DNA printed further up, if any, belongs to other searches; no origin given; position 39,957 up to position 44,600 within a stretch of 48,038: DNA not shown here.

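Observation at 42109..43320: Near-identical long direct repeats inside the LRR gene: built-in potential for recombinational length variation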

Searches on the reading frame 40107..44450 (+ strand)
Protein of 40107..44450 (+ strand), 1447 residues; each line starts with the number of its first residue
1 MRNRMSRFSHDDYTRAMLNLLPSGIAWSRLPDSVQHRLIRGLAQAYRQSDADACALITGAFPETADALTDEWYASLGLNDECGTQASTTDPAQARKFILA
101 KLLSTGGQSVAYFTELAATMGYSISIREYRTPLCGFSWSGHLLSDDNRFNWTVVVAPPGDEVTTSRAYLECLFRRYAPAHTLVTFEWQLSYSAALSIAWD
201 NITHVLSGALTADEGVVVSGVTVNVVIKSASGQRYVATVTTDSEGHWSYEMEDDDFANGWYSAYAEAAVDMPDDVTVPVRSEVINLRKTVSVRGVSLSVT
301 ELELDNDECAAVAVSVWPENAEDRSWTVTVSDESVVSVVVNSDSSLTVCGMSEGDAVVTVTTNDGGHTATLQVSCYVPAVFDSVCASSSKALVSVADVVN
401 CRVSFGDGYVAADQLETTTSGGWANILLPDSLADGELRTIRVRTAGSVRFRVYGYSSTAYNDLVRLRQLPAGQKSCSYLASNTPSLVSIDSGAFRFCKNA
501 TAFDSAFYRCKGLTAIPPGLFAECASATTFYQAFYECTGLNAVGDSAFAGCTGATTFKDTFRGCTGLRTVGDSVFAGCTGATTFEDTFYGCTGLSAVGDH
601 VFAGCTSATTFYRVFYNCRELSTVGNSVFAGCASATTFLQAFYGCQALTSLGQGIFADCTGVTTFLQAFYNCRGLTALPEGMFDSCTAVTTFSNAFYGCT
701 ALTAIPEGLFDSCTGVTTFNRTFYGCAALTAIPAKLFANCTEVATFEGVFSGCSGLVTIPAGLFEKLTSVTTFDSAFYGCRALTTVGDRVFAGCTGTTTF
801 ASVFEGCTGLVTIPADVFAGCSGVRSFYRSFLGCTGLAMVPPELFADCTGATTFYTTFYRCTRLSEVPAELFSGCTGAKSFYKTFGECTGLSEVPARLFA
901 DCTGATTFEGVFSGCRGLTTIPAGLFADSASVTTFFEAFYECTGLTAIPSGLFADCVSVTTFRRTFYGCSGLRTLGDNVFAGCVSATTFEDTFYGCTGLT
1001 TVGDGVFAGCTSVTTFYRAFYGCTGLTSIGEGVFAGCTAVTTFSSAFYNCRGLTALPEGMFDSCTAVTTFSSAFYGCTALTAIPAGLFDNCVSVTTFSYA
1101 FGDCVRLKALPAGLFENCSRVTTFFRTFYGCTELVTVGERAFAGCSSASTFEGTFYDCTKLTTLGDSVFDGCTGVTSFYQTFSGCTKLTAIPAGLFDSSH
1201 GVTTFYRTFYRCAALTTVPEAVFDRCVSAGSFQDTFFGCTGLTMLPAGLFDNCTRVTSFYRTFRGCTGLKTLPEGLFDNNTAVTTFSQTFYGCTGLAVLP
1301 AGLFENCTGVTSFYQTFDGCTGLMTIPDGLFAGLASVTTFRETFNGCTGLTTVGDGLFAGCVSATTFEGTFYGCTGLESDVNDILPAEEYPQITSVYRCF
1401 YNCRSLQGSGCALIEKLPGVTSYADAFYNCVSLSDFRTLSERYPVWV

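Call 5: search_protein_families(library=pfam, proteins=[window:40107-44450:+], max_evalue=0.01)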
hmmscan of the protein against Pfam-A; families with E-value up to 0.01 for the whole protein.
window:40107-44450:+ (1447 aa): 5 families
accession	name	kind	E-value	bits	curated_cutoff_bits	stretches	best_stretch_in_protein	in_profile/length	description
PF13306.12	LRR_5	-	7.8e-35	120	27.7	6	971-1093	21-125/127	BspA type Leucine rich repeat region (6 copies)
PF10076.14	Phage_Mu_Gp48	-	1.2e-20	74.4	37.4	1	16-186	2-148/150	Bacteriophage Mu-like, Gp48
PF02368.24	Big_2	-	1.6e-06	28.4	22.8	1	292-373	2-79/79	Bacterial Ig-like domain (group 2)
PF13629.12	T2SS-T3SS_pil_N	-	4e-05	23.7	23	1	327-373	23-69/72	Pilus formation protein N terminal region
PF19077.6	Big_13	-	0.0027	18.6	27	0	200-267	21-83/102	Bacterial Ig-like domain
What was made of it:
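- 40152..40664 (+): Mu gp48 / YmfQ-type baseplate wedge domain. PF10076 matches residues 16-186 of the 1447-aa ORF, E = 1.2e-20 (call 5).
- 40980..41225 (+): Bacterial Ig-like (Big_2) domain. PF02368 matches residues 292-373 (call 5).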

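Call 8: search_dna_similar(query=window:40107-44450:+, collection=phages, mode=protein, max_rows=30)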
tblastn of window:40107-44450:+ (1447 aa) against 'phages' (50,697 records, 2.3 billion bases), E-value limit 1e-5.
Records with a match: 118; places in all: 285; records where one place covers at least 80% of the query: 0.
Best place of each record, by identity: <60% 118.
By first word of the organism name: Escherichia 37; Klebsiella 16; Bacteriophage 9; Listeria 7; Ralstonia 5; Yersinia 5; Synechococcus 4; Pseudomonas 4; Serratia 3; Shigella 3; and 18 more.
By host as written in the record: - 17; Klebsiella pneumoniae 14; Escherichia coli 9; Escherichia coli K-12 MG1655 8; Listeria monocytogenes 7; Ralstonia solanacearum 5; Escherichia coli EC3.18 4; Yersinia pestis EV76-CN 4; and 37 more.
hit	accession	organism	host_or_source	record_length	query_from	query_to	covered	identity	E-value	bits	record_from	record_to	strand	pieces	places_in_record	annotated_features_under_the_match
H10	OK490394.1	Klebsiella phage Kp4845-1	Klebsiella pneumoniae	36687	295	1166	60%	31.5%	3e-98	356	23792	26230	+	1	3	record has no annotation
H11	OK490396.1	Klebsiella phage Kp4846-1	Klebsiella pneumoniae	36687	295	1166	60%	31.5%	3e-98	356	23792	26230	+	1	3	record has no annotation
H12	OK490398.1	Klebsiella phage Kp4847-1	Klebsiella pneumoniae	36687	295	1166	60%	31.5%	3e-98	356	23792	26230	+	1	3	record has no annotation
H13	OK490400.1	Klebsiella phage Kp4848-1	Klebsiella pneumoniae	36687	295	1166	60%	31.5%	3e-98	356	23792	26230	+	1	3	record has no annotation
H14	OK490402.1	Klebsiella phage Kp4849-1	Klebsiella pneumoniae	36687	295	1166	60%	31.5%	3e-98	356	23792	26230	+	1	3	record has no annotation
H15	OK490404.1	Klebsiella phage Kp4850-1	Klebsiella pneumoniae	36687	295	1166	60%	31.5%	3e-98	356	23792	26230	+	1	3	record has no annotation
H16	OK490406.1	Klebsiella phage Kp4851-1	Klebsiella pneumoniae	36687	295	1166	60%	31.5%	3e-98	356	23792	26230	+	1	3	record has no annotation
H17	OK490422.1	Klebsiella phage Kp4867-1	Klebsiella pneumoniae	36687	295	1166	60%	31.5%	3e-98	356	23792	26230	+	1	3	record has no annotation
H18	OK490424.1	Klebsiella phage Kp4868-1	Klebsiella pneumoniae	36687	295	1166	60%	31.5%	3e-98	356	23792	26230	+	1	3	record has no annotation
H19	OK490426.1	Klebsiella phage Kp4869-1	Klebsiella pneumoniae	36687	295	1166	60%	31.5%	3e-98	356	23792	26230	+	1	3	record has no annotation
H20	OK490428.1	Klebsiella phage Kp4870-1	Klebsiella pneumoniae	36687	295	1166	60%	31.5%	3e-98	356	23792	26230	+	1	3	record has no annotation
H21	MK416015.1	Klebsiella phage ST16-OXA48phi5.4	Klebsiella pneumoniae ST16-OXA48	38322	295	1166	60%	31.4%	8e-98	355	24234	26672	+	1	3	tail protein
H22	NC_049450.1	Klebsiella phage ST16-OXA48phi5.4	Klebsiella pneumoniae ST16-OXA48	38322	295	1166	60%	31.4%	8e-98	355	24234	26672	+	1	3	tail protein I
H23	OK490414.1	Klebsiella phage Kp4861-1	Klebsiella pneumoniae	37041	295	1166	60%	31.4%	3e-97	353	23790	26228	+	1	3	record has no annotation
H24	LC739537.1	Escherichia phage phiWec188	Escherichia coli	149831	561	1443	58%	31.9%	7e-15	377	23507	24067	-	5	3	hypothetical protein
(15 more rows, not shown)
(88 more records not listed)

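Call 22: find_homologous_proteins(query=window:40119-44447:+, max_evalue=1e-30)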
Query window:40119-44447:+ (1443 aa): 1 proteins with E <= 1e-30 among 8000 candidates.
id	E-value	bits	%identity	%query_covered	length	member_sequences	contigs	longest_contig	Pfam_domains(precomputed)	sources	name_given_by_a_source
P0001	0.0e+0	2072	98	65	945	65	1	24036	PF13306.13,PF02368.25,PF10076.15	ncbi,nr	ncbi:DUF2313 domain-containing protein, partial [Escherichia coli]|nr:DUF2313 domain-containing prot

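Call 24: list_cluster_members(proteins=[P0001, P0002, window:40119-44447:+, L001:4013-8422:+, L002:4013-8341:+, L003:4013-6544:+])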
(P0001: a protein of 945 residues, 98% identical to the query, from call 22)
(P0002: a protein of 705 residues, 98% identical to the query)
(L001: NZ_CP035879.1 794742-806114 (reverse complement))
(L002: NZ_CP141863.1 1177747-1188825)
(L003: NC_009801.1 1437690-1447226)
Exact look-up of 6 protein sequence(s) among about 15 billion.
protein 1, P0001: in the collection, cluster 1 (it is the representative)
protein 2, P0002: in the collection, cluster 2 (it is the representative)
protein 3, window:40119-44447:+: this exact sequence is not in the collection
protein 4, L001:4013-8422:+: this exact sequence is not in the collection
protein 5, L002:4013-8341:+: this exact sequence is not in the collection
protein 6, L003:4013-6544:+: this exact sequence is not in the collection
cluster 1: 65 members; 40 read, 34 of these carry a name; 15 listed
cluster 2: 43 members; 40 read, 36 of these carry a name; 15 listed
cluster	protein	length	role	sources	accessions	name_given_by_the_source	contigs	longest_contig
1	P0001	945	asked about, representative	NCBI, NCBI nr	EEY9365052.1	DUF2313 domain-containing protein, partial [Escherichia coli] | DUF2313 domain-containing protein [Escherichia coli]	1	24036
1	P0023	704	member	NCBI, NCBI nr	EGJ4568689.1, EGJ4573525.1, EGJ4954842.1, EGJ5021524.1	DUF2313 domain-containing protein, partial [Escherichia coli] | DUF2313 domain-containing protein [Escherichia coli]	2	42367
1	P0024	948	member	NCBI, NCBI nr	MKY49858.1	DUF2313 domain-containing protein, partial [Escherichia coli] | DUF2313 domain-containing protein [Escherichia coli]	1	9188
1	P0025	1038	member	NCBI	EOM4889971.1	putative phage tail protein [Escherichia coli]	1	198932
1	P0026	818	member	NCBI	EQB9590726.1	putative phage tail protein [Escherichia coli]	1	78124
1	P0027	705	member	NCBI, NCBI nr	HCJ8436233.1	TPA: DUF2313 domain-containing protein, partial [Escherichia coli] | DUF2313 domain-containing protein [Escherichia coli]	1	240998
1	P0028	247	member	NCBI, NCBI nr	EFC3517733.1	DUF2313 domain-containing protein, partial [Escherichia coli] | DUF2313 domain-containing protein [Escherichia coli]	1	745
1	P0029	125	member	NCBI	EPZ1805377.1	leucine-rich repeat domain-containing protein, partial [Escherichia coli]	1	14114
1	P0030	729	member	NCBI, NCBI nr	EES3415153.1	DUF2313 domain-containing protein, partial [Escherichia coli] | DUF2313 domain-containing protein [Escherichia coli]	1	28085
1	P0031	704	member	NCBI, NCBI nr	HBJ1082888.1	TPA: DUF2313 domain-containing protein, partial [Escherichia coli] | DUF2313 domain-containing protein [Escherichia coli]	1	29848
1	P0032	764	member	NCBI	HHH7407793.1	TPA: putative phage tail protein, partial [Escherichia coli]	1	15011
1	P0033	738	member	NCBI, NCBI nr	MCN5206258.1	DUF2313 domain-containing protein, partial [Escherichia coli] | DUF2313 domain-containing protein [Escherichia coli]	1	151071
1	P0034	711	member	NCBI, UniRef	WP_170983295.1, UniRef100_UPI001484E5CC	putative phage tail protein, partial [Escherichia coli] | putative phage tail protein n=1 Tax=Escherichia coli TaxID=562 RepID=UPI001484E5CC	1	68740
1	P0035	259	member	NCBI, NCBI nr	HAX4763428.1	TPA: DUF2313 domain-containing protein, partial [Escherichia coli] | DUF2313 domain-containing protein [Escherichia coli]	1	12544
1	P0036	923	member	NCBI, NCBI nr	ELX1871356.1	DUF2313 domain-containing protein, partial [Escherichia coli] | DUF2313 domain-containing protein [Escherichia coli]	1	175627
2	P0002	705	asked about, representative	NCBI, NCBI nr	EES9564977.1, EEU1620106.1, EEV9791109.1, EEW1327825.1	DUF2313 domain-containing protein, partial [Escherichia coli] | DUF2313 domain-containing protein [Escherichia coli]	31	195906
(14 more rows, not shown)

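Call 43: search_protein_families(library=ncbifam, proteins=[window:40119-44447:+], max_evalue=0.01)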
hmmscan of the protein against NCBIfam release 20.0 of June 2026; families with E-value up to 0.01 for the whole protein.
window:40119-44447:+ (1443 aa): 1 family
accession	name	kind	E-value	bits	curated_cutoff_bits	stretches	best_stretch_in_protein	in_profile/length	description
TIGR02167.2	Liste_lipo_26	repeat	4.8e-24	83.6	30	0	1150-1160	1-11/26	PARCEL repeat-containing surface protein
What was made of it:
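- Closest known: PARCEL repeats. Same: A weak summed hit to TIGR02167 (83.6 bits; call 43).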

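Call 44: search_protein_families(library=phrogs, proteins=[window:40119-44447:+], max_evalue=0.001)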
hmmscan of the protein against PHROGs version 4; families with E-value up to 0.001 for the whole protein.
window:40119-44447:+ (1443 aa): 7 families
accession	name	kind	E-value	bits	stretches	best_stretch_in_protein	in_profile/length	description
phrog_9915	-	unknown function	1.4e-273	912.1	8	982-1188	1248-1453/1813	-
phrog_203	-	tail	2.5e-43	148.9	1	2-186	5-202/224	baseplate wedge subunit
phrog_11264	-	unknown function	9.9e-20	71.6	1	1-79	1-79/86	-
phrog_215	-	head and packaging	2.1e-13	51.2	1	276-376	211-308/491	structural protein with Ig domain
phrog_341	-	tail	5.5e-11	43.8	1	283-371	62-147/154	major tail protein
phrog_11744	-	unknown function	8.3e-08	33.4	1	89-153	3-67/115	-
phrog_41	-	tail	9.3e-08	33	1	283-370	154-241/245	major tail protein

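Call 65: get_annotated_region(hit=H22, flank=3000)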
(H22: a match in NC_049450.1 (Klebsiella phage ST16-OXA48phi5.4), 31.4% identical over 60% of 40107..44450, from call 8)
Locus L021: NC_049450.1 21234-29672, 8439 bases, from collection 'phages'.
description: Klebsiella phage ST16-OXA48phi5.4, complete genome.
organism: Klebsiella phage ST16-OXA48phi5.4 (NCBI taxid 2510483)
taxonomy: Viruses; Duplodnaviria; Heunggongvirae; Uroviricota; Caudoviricetes; Peduoviridae; Reipivirus; Reipivirus ST16OXA48phi54
host: Klebsiella pneumoniae ST16-OXA48; source: -; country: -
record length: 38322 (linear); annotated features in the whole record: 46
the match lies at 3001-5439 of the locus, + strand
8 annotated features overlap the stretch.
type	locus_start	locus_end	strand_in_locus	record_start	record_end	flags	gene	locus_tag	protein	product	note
CDS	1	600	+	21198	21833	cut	-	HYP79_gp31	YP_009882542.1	virion morphogenesis protein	-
CDS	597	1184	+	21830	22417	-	-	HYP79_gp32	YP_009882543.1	baseplate spike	-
CDS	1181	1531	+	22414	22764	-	-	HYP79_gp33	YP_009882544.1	baseplate wedge subunit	-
CDS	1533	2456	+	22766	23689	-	-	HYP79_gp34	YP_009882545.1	baseplate protein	-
CDS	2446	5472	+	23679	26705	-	-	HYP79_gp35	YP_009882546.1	tail protein I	-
CDS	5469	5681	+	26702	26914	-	-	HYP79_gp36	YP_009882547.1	hypothetical protein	-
CDS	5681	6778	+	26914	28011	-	-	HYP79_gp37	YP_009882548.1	tail collar fiber protein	-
CDS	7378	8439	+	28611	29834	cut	-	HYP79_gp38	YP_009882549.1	DUF262 domain-containing protein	hypothetical protein, DUF262 domain-containing protein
